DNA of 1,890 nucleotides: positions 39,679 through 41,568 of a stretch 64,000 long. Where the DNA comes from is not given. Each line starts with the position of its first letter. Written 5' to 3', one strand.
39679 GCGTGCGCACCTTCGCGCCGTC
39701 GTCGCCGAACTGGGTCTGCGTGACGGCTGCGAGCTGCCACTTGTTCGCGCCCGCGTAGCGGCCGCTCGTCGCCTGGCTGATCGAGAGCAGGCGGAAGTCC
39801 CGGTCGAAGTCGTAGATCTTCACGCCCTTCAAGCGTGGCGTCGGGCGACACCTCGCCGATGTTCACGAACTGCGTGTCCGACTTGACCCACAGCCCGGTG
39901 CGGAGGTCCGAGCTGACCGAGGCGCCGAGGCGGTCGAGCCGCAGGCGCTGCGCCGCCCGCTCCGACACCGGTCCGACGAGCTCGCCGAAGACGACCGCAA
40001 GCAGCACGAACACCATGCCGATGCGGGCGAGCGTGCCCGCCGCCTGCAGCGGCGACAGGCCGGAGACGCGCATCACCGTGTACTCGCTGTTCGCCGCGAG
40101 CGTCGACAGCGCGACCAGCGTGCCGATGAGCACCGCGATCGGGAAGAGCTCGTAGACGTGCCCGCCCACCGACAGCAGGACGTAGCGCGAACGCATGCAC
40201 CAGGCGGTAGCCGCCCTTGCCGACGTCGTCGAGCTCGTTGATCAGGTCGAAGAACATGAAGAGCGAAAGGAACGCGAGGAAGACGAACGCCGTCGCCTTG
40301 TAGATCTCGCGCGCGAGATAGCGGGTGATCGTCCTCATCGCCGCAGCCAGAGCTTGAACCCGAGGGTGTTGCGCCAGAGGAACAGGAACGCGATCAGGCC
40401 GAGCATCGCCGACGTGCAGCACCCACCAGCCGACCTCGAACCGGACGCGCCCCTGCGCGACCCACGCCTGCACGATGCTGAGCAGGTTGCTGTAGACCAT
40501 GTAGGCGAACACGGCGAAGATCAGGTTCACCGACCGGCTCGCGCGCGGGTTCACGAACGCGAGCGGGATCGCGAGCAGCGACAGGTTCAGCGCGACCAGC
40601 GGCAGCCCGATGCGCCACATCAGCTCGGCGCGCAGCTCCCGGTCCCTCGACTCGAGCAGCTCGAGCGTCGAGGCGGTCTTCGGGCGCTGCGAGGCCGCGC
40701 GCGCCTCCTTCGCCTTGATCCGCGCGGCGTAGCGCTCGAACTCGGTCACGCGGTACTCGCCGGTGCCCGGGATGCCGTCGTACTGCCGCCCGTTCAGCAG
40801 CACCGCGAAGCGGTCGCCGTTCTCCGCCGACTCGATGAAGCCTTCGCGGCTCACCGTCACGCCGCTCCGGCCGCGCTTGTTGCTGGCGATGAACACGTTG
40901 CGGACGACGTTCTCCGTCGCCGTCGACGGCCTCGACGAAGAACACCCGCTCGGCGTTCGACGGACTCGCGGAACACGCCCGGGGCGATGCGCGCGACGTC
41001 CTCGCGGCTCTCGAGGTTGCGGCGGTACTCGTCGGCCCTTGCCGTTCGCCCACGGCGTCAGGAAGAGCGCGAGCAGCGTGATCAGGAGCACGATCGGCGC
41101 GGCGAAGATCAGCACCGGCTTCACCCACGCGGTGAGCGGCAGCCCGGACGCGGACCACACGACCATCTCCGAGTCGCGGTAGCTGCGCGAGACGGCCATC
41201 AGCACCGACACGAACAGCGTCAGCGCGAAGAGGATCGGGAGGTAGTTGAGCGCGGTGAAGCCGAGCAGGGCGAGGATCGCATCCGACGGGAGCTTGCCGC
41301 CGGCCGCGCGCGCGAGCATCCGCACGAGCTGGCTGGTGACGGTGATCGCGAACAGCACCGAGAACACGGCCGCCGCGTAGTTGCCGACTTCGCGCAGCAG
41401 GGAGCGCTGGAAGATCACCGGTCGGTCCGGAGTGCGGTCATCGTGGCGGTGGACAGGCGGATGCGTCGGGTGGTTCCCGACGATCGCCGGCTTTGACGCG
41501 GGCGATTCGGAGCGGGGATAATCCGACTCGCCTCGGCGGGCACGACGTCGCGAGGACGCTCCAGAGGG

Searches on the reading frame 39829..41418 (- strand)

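Call 63: search_protein_families(library=pfam, proteins=[window:39829-41418:-], max_evalue=0.00001)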
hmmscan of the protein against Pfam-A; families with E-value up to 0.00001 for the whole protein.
window:39829-41418:- (529 aa): 1 family
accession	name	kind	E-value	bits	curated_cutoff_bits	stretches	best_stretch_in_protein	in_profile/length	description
PF03739.19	LptF_LptG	-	3.8e-45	154.9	27.9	1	5-335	1-340/353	Lipopolysaccharide export system permease LptF/LptG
